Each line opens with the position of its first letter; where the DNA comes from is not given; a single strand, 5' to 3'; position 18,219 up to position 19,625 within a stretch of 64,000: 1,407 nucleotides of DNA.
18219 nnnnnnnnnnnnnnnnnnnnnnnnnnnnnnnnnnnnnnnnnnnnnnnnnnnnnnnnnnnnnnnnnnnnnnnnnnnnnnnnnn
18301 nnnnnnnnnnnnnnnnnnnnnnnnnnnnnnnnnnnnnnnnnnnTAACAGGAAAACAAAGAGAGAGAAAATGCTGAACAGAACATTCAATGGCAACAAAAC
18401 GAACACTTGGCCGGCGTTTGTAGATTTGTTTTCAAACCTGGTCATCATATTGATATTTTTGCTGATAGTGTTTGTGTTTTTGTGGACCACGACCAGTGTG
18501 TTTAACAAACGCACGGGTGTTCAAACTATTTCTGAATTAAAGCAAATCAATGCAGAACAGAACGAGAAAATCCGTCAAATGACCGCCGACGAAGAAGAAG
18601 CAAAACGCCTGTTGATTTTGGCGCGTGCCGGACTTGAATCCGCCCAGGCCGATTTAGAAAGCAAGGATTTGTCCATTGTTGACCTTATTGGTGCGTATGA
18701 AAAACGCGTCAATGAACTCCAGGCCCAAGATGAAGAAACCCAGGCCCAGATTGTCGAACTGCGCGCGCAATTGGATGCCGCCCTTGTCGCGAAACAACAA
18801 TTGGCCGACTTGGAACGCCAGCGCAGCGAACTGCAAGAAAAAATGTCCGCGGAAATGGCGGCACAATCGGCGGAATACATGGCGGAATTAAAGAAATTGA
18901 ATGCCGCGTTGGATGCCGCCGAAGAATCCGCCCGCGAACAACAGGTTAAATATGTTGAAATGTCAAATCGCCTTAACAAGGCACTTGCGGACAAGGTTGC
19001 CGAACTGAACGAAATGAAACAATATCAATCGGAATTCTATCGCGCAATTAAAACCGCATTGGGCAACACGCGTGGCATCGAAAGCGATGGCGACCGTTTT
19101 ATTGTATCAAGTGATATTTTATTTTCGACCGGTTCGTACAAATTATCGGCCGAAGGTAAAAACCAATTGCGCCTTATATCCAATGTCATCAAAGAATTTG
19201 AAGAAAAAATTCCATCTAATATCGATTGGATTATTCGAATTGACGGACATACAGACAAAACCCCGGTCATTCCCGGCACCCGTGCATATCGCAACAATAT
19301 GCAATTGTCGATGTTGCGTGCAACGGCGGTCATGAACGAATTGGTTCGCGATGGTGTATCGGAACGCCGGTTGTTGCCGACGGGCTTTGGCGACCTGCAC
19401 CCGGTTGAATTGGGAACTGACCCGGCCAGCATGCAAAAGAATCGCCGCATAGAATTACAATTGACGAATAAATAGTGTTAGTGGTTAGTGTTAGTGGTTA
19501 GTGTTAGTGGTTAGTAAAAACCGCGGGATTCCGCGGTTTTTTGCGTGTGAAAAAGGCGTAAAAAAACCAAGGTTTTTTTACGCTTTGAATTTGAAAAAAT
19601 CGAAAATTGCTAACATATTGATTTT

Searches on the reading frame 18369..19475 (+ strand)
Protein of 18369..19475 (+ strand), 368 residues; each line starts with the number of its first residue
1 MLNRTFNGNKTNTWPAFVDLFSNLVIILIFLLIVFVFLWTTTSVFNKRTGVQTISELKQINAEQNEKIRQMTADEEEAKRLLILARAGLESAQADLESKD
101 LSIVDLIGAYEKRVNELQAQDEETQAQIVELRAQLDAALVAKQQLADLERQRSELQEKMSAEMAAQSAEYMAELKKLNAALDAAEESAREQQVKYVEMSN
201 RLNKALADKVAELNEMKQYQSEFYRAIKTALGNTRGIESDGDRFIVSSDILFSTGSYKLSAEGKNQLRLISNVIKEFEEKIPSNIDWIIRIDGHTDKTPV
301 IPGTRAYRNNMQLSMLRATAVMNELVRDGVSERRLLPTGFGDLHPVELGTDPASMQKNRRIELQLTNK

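Call 19: search_protein_families(library=pfam, proteins=[window:18369-19475:+], max_evalue=0.00001)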
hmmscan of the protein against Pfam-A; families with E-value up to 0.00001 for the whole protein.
window:18369-19475:+ (368 aa): 1 family
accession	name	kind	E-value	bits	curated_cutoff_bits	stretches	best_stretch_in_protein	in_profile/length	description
PF00691.25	OmpA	-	6.8e-16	58.9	27.2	1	251-359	1-98/98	OmpA family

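Call 116: find_encoding_contigs(protein=window:18369-19475:+, flank=1500, max_places=10)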
Protein window:18369-19475:+ (368 aa): 12 contigs read that carry it; 3 places shown.
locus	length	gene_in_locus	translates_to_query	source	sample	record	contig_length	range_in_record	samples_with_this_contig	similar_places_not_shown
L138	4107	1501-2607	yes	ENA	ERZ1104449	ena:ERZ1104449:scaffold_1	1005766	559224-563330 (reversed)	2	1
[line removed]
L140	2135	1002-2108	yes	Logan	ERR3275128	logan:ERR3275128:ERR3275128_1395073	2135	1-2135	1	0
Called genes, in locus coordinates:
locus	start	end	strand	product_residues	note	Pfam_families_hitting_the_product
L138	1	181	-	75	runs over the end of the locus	PF01084:Ribosomal_S18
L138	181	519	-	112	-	PF01250:Ribosomal_S6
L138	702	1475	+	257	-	-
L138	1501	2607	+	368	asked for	PF00691:OmpA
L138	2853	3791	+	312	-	-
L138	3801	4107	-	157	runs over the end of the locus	PF03073:TspO_MBR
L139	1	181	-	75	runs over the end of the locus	PF01084:Ribosomal_S18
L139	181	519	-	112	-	PF01250:Ribosomal_S6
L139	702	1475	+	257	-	-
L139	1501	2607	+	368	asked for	PF00691:OmpA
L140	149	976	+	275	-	-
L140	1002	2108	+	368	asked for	PF00691:OmpA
